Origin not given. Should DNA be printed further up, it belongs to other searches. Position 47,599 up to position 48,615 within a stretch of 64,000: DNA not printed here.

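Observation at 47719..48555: Complete REPIN-RAYT unit plus dispersed REP singlets of two sequence types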

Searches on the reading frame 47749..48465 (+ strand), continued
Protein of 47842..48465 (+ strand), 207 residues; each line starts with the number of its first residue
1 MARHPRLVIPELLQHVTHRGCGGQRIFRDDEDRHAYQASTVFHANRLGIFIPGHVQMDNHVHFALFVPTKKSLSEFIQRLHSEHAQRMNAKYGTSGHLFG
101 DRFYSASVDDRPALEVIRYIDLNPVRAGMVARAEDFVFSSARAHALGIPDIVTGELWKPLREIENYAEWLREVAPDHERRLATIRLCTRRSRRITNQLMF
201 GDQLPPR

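Call 32: search_solved_structures(query=A1, max_evalue=1, show_alignments=2)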
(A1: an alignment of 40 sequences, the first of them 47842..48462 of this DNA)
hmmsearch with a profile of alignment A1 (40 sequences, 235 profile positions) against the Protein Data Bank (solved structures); distinct sequences matched with E-value up to 1: 10.
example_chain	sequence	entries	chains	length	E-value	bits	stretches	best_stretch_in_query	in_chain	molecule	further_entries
4er8_A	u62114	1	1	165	1.6e-08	37.7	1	33-146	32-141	TnpArep for protein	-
2xm3_A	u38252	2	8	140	1.7e-07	34.3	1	11-123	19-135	TRANSPOSASE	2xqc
2xma_A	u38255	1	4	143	1.8e-07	34.2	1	11-123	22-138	TRANSPOSASE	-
2xo6_A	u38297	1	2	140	1.7e-06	31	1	11-122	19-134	TRANSPOSASE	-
2fyx_A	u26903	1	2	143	2e-05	27.6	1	6-122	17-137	transposase, putative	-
2ec2_A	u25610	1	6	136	0.015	18.1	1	37-122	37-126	136aa long hypothetical transposase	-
2f4f_A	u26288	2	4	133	0.015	18.1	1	37-109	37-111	Transposase, putative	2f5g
6hiv_BV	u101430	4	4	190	0.15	14.9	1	147-228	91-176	mL88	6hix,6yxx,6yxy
2a6m_A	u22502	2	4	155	0.19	14.5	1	9-122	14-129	ISHp608 transposase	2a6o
2vhg_A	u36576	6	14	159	0.2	14.4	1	9-122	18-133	TRANSPOSASE ORFA | Putative transposase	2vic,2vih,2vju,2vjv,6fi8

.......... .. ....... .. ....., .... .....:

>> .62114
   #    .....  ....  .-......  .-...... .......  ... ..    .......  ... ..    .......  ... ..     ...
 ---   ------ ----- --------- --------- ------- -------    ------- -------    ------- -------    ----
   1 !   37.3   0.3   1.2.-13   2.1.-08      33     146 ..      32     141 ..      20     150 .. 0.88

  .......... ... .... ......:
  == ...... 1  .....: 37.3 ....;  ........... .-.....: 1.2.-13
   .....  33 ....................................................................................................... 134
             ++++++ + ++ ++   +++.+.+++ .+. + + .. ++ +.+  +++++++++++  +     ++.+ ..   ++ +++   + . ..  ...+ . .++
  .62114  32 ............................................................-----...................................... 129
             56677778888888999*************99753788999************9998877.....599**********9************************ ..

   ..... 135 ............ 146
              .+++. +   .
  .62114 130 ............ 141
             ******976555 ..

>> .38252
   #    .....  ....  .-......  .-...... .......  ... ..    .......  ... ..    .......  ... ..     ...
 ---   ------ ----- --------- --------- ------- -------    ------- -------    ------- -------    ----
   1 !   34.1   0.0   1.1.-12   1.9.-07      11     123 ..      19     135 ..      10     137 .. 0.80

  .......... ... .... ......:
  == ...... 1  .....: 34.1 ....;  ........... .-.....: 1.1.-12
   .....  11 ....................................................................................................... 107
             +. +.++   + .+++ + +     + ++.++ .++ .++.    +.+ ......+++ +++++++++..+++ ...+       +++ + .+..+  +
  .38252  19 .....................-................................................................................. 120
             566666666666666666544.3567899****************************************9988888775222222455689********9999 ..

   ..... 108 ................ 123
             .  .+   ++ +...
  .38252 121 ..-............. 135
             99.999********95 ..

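Call 70: predict_structure(alignment_id=A1)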
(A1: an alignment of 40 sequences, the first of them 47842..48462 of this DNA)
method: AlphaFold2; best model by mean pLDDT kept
length: 207 residues; sequences in the alignment: 40
mean_pLDDT: 93.7   pTM: 0.90
mean pLDDT of the five models: 93.7, 93.6, 93.1, 93.1, 93.0
residues with pLDDT >= 90: 181; 70-90: 19; 50-70: 6; < 50: 1
segments of 3 or more residues with pLDDT < 50: none
pLDDT, mean of each block of 10 residues (from residue 1): 76 97 95 98 98 98 98 97 97 92 93 97 98 98 96 93 96 90 94 94 68
secondary structure, 60 per line:
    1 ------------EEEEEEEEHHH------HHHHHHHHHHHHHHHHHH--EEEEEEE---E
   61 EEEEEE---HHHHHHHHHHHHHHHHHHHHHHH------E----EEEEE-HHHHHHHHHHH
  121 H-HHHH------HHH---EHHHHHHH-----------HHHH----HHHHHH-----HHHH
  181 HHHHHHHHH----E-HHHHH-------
elements in order: E13-20 H30-47 E50-56 E60-66 H70-92 E104-108 H110-121 H123-126 H140-146 H158-161 H166-171 H177-189 H196-200

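Call 71: search_protein_families(library=pfam, proteins=[P0004, P0024, P0031, P0069, P0023, P0026, P0110, P0113, P0116, P0056], max_evalue=0.01)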
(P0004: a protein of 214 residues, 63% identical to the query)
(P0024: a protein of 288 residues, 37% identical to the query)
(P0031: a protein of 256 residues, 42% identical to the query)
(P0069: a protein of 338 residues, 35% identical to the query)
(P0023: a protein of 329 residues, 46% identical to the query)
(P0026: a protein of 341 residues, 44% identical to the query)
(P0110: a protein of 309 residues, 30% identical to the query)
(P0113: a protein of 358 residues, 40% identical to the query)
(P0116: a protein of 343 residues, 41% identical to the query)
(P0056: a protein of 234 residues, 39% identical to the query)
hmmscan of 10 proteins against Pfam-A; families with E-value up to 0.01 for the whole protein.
P0004 (214 aa): 1 family
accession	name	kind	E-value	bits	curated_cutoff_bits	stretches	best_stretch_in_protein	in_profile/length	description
PF01797.21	Y1_Tnp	-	4.5e-11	43.4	23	1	14-121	7-119/121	Transposase IS200 like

P0024 (288 aa): 7 families
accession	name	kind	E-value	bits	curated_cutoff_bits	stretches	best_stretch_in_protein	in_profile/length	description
PF01797.21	Y1_Tnp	-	2.9e-13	50.4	23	1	13-121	6-119/121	Transposase IS200 like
PF13542.12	HTH_Tnp_ISL3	-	1.6e-05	24.7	27.4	1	253-281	23-49/51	Helix-turn-helix domain of transposase family ISL3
PF13384.12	HTH_23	-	0.00018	21.6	24.6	1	250-281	10-40/50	Homeodomain-like domain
PF09339.16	HTH_IclR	-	0.00043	20.4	22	1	258-280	18-40/52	IclR helix-turn-helix domain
PF04545.22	Sigma70_r4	-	0.0017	18.3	24.1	1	256-285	18-47/50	Sigma-70, region 4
PF13518.12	HTH_28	-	0.0069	16.9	25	0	254-280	9-34/52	Helix-turn-helix domain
PF13936.12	HTH_38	-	0.0084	16.3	27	0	255-280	17-42/44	Helix-turn-helix domain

P0031 (256 aa): 3 families
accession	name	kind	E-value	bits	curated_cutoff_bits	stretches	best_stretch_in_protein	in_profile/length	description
PF01797.21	Y1_Tnp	-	7.8e-09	36.1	23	1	15-121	8-119/121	Transposase IS200 like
PF00356.27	LacI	-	0.0087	16.3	27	0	236-255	5-24/46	Bacterial regulatory proteins, lacI family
PF13936.12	HTH_38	-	0.0087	16.2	27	0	228-253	18-43/44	Helix-turn-helix domain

P0069 (338 aa): 2 families
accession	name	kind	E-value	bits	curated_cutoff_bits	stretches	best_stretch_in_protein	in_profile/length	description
PF01797.21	Y1_Tnp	-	2.5e-16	60.3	23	1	14-122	7-120/121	Transposase IS200 like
PF08299.17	Bac_DnaA_C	-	3e-06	27.6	31.5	1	230-296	1-69/69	Bacterial dnaA protein helix-turn-helix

P0023 (329 aa): 1 family
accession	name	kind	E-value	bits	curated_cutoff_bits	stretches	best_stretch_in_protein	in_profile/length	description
PF01797.21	Y1_Tnp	-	6.5e-13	49.3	23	1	15-120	8-118/121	Transposase IS200 like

P0026 (341 aa): 1 family
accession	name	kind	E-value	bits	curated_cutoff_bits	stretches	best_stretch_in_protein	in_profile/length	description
PF01797.21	Y1_Tnp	-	3.1e-10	40.7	23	1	25-120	18-118/121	Transposase IS200 like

P0110 (309 aa): 1 family
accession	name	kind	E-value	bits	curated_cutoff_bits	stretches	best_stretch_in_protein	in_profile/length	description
PF01797.21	Y1_Tnp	-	1.5e-11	44.9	23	1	13-111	6-110/121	Transposase IS200 like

P0113 (358 aa): 1 family
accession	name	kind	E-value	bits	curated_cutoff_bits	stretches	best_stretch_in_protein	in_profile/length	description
PF01797.21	Y1_Tnp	-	2.6e-10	40.9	23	1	18-74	5-61/121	Transposase IS200 like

P0116 (343 aa): 1 family
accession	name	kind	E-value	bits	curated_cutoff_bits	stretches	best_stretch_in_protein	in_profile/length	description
PF01797.21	Y1_Tnp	-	1.5e-08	35.2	23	1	7-44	24-61/121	Transposase IS200 like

P0056 (234 aa): 1 family
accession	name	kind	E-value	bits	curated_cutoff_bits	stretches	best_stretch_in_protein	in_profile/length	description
PF01797.21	Y1_Tnp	-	3.9e-11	43.6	23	1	15-122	8-119/121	Transposase IS200 like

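Call 73: fold_search(model_id=the predicted structure, library=pdb)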
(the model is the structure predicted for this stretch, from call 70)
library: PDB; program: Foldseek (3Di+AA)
matches with E <= 10: 1422; with E <= 0.001: 27
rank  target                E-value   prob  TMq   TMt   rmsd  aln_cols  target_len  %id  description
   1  4er8_A                8.8e-09  1.00  0.60  0.74   6.3       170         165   17  Structure of the REP associates tyrosine transposase bound to a REP hairpin (released 2012-08-15)
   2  2vjv_A                6.4e-06  1.00  0.44  0.69   7.3       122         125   12  Crystal structure of the IS608 transposase in complex with left end 26-mer DNA hairpin and a 6-mer DNA representing th (released 2008-02-19)
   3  2xma_B                7.2e-06  1.00  0.43  0.63   7.9       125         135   18  DEINOCOCCUS RADIODURANS ISDRA2 TRANSPOSASE RIGHT END DNA COMPLEX (released 2010-10-13)
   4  2xqc_D                7.6e-06  1.00  0.42  0.63  10.1       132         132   16  DEINOCOCCUS RADIODURANS ISDRA2 TRANSPOSASE COMPLEXED WITH LEFT END RECOGNITION AND CLEAVAGE SITE AND ZN (released 2010-10-13)
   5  2a6m_B                1.2e-05  1.00  0.44  0.59   9.7       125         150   12  Crystal Structure of the ISHp608 Transposase (released 2005-10-25)
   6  2xma_A                1.6e-05  1.00  0.42  0.61  12.0       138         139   16  DEINOCOCCUS RADIODURANS ISDRA2 TRANSPOSASE RIGHT END DNA COMPLEX (released 2010-10-13)
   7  2xma_E                1.8e-05  1.00  0.42  0.60  11.8       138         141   16  DEINOCOCCUS RADIODURANS ISDRA2 TRANSPOSASE RIGHT END DNA COMPLEX (released 2010-10-13)
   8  2xo6_A                2.0e-05  1.00  0.42  0.62   6.2       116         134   17  DEINOCOCCUS RADIODURANS ISDRA2 TRANSPOSASE Y132F MUTANT COMPLEXED WITH LEFT END RECOGNITION AND CLEAVAGE SITE (released 2010-10-13)
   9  2a6o_A                2.5e-05  1.00  0.43  0.57   8.5       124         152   12  Crystal Structure of the ISHp608 Transposase in Complex with Stem-loop DNA (released 2005-10-25)
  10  2xm3_B                2.7e-05  1.00  0.42  0.64   8.0       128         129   16  Deinococcus radiodurans ISDra2 Transposase Left end DNA complex (released 2010-10-13)
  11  2xm3_D                2.8e-05  1.00  0.42  0.65   5.7       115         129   18  Deinococcus radiodurans ISDra2 Transposase Left end DNA complex (released 2010-10-13)
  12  2xm3_C                2.8e-05  1.00  0.43  0.66   7.6       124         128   18  Deinococcus radiodurans ISDra2 Transposase Left end DNA complex (released 2010-10-13)
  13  2xo6_D                2.8e-05  1.00  0.43  0.65   7.9       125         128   17  DEINOCOCCUS RADIODURANS ISDRA2 TRANSPOSASE Y132F MUTANT COMPLEXED WITH LEFT END RECOGNITION AND CLEAVAGE SITE (released 2010-10-13)
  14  2xm3_A                3.2e-05  1.00  0.43  0.67   7.6       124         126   18  Deinococcus radiodurans ISDra2 Transposase Left end DNA complex (released 2010-10-13)
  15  2vju_A                3.8e-05  1.00  0.43  0.66   8.5       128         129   12  Crystal structure of the IS608 transposase in complex with the complete Right end 35-mer DNA and manganese (released 2008-02-19)
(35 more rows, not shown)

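Call 85: find_encoding_contigs(protein=P0005, flank=1500, max_places=2)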
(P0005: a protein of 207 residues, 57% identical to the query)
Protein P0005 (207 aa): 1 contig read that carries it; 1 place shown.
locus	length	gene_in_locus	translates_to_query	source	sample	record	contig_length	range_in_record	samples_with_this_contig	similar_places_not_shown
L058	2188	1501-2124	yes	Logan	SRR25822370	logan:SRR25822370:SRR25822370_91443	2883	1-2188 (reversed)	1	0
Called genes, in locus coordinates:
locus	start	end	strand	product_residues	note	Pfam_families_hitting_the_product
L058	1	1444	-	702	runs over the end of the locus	PF20695:UbiD_N, PF01977:UbiD, PF20696:UbiD_C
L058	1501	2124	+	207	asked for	PF01797:Y1_Tnp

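Call 86: find_encoding_contigs(protein=P0008, flank=1500, max_places=2)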
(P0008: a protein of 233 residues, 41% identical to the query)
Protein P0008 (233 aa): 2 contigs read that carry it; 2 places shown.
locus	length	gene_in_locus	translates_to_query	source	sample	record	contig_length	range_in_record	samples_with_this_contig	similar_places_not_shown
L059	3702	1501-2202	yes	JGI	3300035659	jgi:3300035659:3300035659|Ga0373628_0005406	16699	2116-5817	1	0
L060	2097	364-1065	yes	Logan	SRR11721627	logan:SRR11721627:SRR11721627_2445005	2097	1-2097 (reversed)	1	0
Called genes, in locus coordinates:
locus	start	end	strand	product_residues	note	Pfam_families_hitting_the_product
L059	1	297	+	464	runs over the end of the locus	PF01408:GFO_IDH_MocA (weak)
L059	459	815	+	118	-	-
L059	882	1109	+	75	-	-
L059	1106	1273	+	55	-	-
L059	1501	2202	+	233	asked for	PF01797:Y1_Tnp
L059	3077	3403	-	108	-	-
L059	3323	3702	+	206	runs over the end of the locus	-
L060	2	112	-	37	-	?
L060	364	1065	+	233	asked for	PF01797:Y1_Tnp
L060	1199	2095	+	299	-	?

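Call 87: find_encoding_contigs(protein=P0013, flank=1500, max_places=2)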
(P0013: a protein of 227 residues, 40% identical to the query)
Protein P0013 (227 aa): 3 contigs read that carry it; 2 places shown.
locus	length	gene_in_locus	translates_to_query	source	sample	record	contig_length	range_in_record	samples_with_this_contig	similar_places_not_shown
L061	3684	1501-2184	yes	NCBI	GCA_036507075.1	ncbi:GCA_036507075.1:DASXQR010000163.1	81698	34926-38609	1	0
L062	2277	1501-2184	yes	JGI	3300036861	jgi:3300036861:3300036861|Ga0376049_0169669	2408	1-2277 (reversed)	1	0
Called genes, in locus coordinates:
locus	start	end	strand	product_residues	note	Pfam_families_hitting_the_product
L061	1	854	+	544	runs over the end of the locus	PF00884:Sulfatase (weak)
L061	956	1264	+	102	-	-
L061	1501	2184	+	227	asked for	PF01797:Y1_Tnp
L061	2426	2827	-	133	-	-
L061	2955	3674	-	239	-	PF07883:Cupin_2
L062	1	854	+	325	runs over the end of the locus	PF00884:Sulfatase (weak)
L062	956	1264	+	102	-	-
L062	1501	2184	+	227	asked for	PF01797:Y1_Tnp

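Call 89: list_cluster_members(proteins=[P0001, P0004, P0007])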
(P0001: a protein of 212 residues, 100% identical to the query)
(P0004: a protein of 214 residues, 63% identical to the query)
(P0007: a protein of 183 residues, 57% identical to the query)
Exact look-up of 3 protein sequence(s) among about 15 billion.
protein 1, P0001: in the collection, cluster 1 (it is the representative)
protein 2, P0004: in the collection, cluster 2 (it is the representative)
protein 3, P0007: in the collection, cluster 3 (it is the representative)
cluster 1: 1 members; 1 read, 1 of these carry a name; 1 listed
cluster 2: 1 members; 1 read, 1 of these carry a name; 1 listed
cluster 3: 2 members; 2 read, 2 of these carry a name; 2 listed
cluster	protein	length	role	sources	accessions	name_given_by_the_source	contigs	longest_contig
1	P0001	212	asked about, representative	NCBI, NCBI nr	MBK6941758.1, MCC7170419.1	MAG: transposase [Planctomycetes bacterium] | transposase [Planctomycetota bacterium]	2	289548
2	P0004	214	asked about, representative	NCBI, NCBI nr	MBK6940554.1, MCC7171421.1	MAG: transposase [Planctomycetes bacterium] | transposase [Planctomycetota bacterium]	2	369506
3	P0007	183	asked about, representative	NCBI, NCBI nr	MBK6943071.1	MAG: transposase [Planctomycetes bacterium] | transposase [Planctomycetota bacterium]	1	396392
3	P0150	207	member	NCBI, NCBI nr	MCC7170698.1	MAG: transposase [Planctomycetes bacterium] | transposase [Planctomycetota bacterium]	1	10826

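Call 90: find_encoding_contigs(protein=P0150, flank=3000, max_places=2)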
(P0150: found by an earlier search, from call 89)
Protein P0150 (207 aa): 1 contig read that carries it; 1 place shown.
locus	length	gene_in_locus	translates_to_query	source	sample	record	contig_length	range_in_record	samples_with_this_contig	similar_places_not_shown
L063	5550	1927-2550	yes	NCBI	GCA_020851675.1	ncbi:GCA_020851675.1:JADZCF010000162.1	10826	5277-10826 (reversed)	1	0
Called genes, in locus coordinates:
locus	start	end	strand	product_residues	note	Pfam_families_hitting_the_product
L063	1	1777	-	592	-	PF20695:UbiD_N, PF01977:UbiD, PF20696:UbiD_C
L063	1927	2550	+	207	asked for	PF01797:Y1_Tnp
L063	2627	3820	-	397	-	PF16822:ALGX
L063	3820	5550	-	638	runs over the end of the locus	PF01432:Peptidase_M3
